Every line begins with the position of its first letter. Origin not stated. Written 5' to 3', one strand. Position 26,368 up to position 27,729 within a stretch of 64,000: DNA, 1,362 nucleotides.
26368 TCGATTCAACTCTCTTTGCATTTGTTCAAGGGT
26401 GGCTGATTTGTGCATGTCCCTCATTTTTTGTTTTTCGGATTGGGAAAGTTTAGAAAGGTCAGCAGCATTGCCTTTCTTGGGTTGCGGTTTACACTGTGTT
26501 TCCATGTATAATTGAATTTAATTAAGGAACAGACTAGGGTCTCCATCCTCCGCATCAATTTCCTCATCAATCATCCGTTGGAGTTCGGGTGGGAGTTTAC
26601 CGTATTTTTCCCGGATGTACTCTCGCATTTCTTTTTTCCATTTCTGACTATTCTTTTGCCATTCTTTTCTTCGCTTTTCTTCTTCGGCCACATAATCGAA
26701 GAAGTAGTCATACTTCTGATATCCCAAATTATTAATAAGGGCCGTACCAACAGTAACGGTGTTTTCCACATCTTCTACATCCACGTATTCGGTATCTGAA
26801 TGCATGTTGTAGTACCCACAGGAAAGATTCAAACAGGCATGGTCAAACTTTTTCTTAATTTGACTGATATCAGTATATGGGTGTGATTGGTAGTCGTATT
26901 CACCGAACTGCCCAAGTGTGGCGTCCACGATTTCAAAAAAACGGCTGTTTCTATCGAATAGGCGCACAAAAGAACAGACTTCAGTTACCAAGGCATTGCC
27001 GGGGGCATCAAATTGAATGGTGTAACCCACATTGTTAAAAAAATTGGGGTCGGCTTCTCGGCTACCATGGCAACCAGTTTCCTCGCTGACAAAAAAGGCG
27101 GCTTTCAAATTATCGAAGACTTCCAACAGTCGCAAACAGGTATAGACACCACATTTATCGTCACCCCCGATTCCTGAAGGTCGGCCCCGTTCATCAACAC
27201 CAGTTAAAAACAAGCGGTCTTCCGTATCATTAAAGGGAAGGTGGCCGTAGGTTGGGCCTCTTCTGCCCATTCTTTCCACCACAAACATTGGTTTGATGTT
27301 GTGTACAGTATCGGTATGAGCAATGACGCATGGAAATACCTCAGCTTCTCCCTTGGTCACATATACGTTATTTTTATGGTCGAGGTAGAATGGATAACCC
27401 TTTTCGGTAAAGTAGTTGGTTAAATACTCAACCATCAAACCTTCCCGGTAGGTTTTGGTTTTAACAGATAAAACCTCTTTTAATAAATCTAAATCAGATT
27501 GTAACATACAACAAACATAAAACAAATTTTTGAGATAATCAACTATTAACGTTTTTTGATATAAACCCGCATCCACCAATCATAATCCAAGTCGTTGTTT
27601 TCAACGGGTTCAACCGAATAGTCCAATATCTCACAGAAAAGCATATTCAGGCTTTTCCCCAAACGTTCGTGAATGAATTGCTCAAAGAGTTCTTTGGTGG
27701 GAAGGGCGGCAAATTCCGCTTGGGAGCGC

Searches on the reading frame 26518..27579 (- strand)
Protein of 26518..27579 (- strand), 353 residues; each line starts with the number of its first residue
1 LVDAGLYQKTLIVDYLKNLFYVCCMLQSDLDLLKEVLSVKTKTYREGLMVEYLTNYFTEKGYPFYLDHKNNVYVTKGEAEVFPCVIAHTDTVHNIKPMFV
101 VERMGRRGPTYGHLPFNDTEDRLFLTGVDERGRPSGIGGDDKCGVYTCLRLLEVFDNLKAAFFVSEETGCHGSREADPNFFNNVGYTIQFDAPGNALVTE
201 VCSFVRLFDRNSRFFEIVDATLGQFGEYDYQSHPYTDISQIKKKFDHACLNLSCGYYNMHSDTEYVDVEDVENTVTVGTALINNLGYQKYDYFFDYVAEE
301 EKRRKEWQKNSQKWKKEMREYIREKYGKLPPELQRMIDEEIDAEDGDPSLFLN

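Call 12: search_protein_families(library=phrogs, proteins=[window:26518-27579:-], max_evalue=0.001)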
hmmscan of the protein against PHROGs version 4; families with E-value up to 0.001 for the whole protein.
window:26518-27579:- (353 aa): 2 families
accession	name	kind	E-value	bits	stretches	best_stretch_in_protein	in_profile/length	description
phrog_4191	-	other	1.8e-40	140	1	28-328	3-279/342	peptidase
phrog_34186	-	unknown function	9.2e-09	36.1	1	133-290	96-252/368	-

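Call 13: search_protein_families(library=pfam, proteins=[window:26518-27579:-], max_evalue=0.01)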
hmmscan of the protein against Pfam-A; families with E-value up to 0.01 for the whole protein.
window:26518-27579:- (353 aa): 2 families
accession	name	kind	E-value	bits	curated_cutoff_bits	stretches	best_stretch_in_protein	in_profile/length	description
PF01546.33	Peptidase_M20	-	0.00012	22.5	24.6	1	132-283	26-205/206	Peptidase family M20/M25/M40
PF05343.19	Peptidase_M42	-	0.00075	19.1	23.2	0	140-276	134-291/292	M42 glutamyl aminopeptidase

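Call 65: search_solved_structures(query=window:26518-27579:-, max_evalue=0.01)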
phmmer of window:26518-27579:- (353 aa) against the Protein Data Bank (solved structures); distinct sequences matched with E-value up to 0.01: 0.
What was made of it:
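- Tried and rejected: No hit (call 65).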

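Call 68: find_homologous_proteins(query=window:26518-27579:-, max_evalue=0.00001)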
Query window:26518-27579:- (353 aa): 1912 proteins with E <= 0.00001 among 3144 candidates; the best 120 are listed.
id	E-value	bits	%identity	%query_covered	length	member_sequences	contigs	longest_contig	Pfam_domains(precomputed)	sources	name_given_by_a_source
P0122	1.2e-243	826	100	100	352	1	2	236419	-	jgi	jgi:di/tripeptidase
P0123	3.1e-132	459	63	90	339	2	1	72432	PF05343.20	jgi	jgi:tripeptide aminopeptidase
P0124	1.5e-127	444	62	87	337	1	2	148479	-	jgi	jgi:tripeptide aminopeptidase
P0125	5.1e-127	442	60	88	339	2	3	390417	-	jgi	jgi:tripeptide aminopeptidase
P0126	2.0e-125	437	64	83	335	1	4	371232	PF05343.20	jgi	jgi:putative aminopeptidase FrvX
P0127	2.6e-96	341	50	90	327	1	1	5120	-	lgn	-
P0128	2.0e-87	312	54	76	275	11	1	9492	PF01546.34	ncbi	-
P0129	2.4e-86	308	55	77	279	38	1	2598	PF01546.34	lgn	-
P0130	7.8e-86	307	56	76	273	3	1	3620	-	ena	-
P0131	3.3e-85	305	55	76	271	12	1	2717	PF01546.34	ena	-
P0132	4.5e-85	304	52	76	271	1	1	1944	-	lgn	-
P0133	5.3e-85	304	53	76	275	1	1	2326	PF01546.34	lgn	-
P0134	6.2e-85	304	53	76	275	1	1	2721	PF01546.34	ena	-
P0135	1.1e-84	303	52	76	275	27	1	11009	PF01546.34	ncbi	-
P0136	1.2e-84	303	52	76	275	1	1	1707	PF01546.34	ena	-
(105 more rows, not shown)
